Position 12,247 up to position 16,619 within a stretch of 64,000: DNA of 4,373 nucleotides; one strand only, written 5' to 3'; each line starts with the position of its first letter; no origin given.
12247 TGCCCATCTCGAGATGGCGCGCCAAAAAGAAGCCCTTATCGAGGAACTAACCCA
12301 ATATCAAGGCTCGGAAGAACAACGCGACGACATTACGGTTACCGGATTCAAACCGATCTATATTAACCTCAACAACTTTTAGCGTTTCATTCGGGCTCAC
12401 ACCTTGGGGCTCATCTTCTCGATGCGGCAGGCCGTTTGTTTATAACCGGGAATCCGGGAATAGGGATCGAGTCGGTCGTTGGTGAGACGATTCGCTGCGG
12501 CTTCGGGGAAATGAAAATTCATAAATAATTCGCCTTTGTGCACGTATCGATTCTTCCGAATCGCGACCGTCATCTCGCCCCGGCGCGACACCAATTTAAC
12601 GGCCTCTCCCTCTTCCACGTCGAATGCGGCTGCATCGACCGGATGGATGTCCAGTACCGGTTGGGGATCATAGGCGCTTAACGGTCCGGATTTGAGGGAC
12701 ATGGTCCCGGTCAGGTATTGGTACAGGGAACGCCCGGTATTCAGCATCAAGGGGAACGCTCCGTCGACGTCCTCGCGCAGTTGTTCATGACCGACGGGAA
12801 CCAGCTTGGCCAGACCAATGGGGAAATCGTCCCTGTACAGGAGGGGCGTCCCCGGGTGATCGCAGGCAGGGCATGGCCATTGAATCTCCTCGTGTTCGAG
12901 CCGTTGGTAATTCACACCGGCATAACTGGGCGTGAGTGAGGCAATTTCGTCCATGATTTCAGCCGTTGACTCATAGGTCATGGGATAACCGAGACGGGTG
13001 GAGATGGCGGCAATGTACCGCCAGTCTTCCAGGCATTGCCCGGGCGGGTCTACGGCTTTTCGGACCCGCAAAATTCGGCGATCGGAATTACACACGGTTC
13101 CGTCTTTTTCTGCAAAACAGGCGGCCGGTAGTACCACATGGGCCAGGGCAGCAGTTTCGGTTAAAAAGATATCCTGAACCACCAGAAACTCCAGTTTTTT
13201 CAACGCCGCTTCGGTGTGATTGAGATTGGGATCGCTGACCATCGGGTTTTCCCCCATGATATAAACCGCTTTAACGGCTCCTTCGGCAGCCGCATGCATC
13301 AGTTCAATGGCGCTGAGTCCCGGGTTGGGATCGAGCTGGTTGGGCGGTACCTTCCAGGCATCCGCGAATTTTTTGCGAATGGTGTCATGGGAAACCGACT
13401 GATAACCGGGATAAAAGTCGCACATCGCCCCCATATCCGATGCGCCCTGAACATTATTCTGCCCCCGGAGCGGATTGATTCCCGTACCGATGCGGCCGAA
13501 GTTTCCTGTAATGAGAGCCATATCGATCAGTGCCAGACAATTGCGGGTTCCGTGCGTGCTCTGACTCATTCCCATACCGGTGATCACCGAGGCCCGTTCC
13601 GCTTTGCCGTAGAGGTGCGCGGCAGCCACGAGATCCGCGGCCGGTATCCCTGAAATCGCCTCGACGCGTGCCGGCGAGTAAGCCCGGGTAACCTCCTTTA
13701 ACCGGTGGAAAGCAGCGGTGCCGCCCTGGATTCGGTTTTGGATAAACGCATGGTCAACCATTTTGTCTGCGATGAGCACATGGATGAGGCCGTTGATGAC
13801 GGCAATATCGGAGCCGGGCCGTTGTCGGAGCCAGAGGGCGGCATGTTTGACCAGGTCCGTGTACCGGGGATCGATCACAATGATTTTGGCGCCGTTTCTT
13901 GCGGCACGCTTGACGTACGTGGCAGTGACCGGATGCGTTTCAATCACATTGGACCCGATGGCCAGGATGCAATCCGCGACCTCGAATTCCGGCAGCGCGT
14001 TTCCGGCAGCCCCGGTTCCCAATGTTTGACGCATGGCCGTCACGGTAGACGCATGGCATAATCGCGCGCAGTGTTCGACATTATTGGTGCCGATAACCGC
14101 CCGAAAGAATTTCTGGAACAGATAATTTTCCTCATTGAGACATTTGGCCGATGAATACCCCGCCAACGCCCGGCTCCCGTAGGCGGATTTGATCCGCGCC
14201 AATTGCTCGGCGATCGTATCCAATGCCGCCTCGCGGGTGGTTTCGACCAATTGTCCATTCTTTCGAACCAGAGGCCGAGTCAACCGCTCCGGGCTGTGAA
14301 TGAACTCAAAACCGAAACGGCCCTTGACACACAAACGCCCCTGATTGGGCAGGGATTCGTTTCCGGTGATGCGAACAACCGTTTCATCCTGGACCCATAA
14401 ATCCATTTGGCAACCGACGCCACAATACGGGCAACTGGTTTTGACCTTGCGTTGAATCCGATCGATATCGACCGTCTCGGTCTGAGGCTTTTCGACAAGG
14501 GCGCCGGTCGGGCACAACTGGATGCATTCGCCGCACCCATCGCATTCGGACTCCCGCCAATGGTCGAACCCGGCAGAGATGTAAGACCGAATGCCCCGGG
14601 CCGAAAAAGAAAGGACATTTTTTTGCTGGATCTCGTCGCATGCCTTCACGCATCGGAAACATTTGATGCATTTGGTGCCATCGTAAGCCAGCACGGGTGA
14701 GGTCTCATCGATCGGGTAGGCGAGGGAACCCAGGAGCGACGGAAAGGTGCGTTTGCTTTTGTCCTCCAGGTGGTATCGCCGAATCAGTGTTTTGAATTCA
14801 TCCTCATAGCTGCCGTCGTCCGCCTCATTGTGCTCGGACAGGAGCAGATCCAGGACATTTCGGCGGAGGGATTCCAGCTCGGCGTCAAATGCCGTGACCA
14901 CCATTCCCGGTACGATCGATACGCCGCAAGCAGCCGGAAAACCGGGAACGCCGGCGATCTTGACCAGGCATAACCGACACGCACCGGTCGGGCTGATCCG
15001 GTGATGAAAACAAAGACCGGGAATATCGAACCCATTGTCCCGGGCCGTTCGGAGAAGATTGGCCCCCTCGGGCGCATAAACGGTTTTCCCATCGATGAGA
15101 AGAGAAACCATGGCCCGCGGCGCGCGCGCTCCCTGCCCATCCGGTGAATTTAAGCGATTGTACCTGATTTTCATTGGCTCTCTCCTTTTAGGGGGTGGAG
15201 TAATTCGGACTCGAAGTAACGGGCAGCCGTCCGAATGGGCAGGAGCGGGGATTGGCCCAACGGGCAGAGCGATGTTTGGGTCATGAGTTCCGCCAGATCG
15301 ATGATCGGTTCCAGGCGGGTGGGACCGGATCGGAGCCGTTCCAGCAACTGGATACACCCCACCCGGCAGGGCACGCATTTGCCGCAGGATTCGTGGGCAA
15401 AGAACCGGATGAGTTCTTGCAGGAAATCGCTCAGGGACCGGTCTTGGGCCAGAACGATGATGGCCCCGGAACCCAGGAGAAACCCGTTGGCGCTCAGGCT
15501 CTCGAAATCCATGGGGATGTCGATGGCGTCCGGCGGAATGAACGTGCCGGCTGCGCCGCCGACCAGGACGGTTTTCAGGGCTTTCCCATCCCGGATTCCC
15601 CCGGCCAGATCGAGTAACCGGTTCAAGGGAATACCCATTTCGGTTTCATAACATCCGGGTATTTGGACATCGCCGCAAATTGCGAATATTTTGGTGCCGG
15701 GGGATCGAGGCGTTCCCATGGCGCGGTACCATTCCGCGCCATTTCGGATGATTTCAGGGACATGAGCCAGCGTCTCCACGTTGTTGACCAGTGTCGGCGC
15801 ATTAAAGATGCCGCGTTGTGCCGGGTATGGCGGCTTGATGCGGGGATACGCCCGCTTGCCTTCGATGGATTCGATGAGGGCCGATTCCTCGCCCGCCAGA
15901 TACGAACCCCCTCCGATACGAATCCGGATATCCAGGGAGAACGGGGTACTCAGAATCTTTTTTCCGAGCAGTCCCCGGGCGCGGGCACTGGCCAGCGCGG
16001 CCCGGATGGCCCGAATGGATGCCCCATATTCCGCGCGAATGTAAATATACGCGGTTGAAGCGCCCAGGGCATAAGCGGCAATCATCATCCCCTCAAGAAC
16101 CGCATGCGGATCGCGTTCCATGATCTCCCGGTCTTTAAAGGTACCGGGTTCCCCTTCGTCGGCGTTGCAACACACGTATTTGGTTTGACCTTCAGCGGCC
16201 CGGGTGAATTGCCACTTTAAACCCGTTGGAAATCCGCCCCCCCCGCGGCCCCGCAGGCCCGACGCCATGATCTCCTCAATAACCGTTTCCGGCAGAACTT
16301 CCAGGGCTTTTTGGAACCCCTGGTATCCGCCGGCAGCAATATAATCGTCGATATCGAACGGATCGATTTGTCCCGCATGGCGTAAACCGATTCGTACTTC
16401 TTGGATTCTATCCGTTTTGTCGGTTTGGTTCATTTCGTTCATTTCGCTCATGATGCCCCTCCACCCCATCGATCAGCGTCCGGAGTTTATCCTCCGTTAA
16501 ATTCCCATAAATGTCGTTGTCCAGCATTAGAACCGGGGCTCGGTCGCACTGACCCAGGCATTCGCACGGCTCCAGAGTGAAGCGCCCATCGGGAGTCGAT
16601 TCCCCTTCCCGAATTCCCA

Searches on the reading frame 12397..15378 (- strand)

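Call 94: search_protein_families(library=pfam, proteins=[window:12397-15378:-], max_evalue=0.00001)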
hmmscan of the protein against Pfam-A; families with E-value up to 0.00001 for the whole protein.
window:12397-15378:- (993 aa): 9 families
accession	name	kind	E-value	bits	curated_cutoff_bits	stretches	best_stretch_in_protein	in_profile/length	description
PF00384.28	Molybdopterin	-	8.7e-75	252.4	24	1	365-794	1-352/353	Molybdopterin oxidoreductase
PF01568.27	Molydop_binding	-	2e-25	89.4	26.8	1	877-983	1-110/110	Molydopterin dinucleotide binding domain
PF04879.21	Molybdop_Fe4S4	-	5.2e-18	65.2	22.7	1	310-361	2-54/55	Molybdopterin oxidoreductase Fe4S4 domain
PF13510.11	Fer2_4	-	3.4e-16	59.5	22.8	1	89-162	2-78/82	2Fe-2S iron-sulfur cluster binding domain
PF22117.2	Fer4_Nqo3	-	1.2e-10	41.9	27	1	228-294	2-66/67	NADH-quinone oxidoreductase subunit 3, ferredoxin-like domain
PF12838.12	Fer4_7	-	2.5e-08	34.7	27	1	236-293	1-52/52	4Fe-4S dicluster domain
PF14697.11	Fer4_21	-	2.2e-06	28.1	35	1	234-291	5-53/59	4Fe-4S dicluster domain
PF12837.12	Fer4_6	-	6.4e-06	26.3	25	0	273-294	3-24/24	4Fe-4S binding domain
PF00037.32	Fer4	-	6.9e-06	26.1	21.1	1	274-294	3-23/24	4Fe-4S binding domain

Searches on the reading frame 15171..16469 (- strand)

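Call 94: search_protein_families(library=pfam, proteins=[window:15171-16469:-], max_evalue=0.00001)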
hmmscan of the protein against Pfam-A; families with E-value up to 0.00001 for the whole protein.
window:15171-16469:- (432 aa): 3 families
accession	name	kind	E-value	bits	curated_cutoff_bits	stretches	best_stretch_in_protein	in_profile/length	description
PF01512.22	Complex1_51K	-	1.1e-48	165.4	31.2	1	68-238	2-149/150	Nuo51 FMN-binding domain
PF10589.14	NADH_4Fe-4S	-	1.6e-18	66.8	23.5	1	349-423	2-82/85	NADH-ubiquinone oxidoreductase-F iron-sulfur binding region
PF10531.15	SLBB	-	4.3e-06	26.9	27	1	262-301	2-41/55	SLBB domain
